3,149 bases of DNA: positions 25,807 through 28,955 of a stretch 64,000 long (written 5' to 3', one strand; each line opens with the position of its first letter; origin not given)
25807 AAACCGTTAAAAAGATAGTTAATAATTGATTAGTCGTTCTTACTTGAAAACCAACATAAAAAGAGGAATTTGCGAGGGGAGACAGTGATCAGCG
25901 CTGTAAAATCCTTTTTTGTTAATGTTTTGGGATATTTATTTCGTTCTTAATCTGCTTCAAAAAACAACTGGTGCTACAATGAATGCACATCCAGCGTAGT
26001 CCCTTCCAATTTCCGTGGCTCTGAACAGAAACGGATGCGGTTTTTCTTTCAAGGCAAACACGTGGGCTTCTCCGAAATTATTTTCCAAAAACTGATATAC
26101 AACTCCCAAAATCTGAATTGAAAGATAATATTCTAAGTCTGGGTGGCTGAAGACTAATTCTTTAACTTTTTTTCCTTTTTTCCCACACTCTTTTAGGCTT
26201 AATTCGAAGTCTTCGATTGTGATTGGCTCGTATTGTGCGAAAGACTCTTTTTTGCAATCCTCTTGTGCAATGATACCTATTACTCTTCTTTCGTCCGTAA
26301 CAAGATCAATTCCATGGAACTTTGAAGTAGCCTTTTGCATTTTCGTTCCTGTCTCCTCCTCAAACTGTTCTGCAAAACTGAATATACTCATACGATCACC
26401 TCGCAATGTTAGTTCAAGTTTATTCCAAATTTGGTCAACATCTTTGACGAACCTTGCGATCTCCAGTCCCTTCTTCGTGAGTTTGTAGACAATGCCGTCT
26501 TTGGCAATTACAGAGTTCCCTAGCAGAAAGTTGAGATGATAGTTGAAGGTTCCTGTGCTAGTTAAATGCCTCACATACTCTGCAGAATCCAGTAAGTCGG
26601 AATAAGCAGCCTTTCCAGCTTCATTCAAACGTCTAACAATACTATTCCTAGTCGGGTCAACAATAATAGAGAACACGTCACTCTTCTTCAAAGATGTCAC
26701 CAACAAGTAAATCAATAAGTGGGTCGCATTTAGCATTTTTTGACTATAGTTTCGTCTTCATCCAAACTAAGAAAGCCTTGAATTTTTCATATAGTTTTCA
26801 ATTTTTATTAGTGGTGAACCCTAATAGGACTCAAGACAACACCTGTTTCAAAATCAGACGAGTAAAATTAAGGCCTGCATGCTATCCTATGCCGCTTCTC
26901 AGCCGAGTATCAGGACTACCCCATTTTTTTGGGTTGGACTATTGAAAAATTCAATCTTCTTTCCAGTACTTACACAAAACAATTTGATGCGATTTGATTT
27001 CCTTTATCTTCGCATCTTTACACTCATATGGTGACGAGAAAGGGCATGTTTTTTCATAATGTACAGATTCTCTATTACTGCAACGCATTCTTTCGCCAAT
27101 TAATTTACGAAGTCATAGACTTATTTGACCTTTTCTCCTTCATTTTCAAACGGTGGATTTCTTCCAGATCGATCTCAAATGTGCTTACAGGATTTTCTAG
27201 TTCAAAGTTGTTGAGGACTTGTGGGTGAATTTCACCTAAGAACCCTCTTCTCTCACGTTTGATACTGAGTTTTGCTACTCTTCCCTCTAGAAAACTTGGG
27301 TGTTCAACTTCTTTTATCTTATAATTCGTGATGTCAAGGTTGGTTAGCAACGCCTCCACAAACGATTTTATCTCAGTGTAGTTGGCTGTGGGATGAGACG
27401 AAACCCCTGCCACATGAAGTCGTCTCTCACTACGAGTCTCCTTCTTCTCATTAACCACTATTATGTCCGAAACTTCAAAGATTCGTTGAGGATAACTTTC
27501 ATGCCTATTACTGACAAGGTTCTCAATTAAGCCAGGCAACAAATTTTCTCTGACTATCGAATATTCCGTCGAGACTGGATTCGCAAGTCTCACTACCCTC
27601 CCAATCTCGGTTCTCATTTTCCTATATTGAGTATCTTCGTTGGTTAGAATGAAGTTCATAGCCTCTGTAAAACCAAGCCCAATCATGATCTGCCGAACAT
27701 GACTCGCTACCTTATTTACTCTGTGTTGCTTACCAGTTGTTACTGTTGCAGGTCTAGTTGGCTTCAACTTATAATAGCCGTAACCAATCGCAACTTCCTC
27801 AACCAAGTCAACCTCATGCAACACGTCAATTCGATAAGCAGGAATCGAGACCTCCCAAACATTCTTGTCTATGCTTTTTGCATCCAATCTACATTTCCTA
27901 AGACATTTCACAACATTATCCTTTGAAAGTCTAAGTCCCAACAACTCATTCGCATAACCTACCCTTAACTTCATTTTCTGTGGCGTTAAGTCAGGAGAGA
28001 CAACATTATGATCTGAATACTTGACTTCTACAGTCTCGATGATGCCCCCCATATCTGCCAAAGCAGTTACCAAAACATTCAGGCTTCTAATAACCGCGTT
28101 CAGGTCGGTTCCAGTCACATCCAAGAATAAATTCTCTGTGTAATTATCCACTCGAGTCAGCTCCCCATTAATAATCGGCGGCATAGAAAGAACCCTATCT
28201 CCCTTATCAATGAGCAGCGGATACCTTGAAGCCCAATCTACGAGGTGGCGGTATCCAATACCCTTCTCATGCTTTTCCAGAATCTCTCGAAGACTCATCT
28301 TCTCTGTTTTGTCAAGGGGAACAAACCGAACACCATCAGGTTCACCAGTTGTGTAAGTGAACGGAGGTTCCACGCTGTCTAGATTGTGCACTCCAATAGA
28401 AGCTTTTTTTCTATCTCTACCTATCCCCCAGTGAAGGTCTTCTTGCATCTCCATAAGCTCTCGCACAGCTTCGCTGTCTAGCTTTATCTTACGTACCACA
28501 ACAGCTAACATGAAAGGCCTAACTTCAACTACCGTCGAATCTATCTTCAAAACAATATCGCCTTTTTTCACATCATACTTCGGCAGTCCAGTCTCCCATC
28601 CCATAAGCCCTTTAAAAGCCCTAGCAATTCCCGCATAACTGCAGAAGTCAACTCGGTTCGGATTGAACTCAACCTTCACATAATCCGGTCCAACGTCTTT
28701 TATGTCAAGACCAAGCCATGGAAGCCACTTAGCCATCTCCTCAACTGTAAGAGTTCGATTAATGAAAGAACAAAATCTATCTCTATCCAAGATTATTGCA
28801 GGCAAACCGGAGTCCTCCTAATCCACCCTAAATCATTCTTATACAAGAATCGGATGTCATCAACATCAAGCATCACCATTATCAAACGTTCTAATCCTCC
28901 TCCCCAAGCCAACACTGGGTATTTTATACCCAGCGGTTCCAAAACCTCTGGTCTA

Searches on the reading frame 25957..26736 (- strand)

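Call 35: search_protein_families(library=pfam, proteins=[window:25957-26736:-])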
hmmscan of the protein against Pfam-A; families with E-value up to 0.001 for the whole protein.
window:25957-26736:- (259 aa): 2 families
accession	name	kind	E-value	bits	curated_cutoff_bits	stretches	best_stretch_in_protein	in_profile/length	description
PF24038.1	DUF7347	-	3.3e-10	40.5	27.6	1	19-97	2-77/77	Domain of unknown function (DUF7347)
PF14947.12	HTH_45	-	0.0004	20.8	25.5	1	63-102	35-74/77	Winged helix-turn-helix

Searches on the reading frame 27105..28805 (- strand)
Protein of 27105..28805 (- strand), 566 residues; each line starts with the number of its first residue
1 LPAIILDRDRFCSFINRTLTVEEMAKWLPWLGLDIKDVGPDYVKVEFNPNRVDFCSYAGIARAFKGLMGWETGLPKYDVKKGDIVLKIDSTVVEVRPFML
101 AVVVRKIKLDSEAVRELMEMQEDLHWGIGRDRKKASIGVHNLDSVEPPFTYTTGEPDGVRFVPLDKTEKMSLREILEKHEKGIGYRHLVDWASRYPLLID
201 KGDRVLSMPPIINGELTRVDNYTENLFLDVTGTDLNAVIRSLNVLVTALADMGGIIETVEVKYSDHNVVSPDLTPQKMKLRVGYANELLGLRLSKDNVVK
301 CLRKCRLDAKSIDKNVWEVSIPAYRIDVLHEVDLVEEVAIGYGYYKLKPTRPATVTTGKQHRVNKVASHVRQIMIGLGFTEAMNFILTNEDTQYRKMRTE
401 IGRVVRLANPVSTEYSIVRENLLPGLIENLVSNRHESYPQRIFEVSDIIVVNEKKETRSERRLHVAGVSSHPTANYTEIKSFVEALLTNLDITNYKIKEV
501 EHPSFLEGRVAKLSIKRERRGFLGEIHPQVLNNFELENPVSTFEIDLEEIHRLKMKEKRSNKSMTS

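Call 35: search_protein_families(library=pfam, proteins=[window:27105-28805:-])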
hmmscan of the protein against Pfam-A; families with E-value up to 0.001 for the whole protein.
window:27105-28805:- (566 aa): 4 families
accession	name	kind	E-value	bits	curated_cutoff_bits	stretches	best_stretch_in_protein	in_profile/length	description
PF17759.6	tRNA_synthFbeta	-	1e-47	162.8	22.4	1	349-547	3-214/214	Phenylalanyl tRNA synthetase beta chain CLM domain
PF03484.21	B5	-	7.7e-26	90.5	28.6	1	278-344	1-67/67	tRNA synthetase B5 domain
PF03483.22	B3_4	-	5.4e-05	23.3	29.3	1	136-241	52-135/174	B3/4 domain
PF18262.7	PhetRS_B1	-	0.00081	20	26.8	0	1-65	1-78/83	Phe-tRNA synthetase beta subunit B1 domain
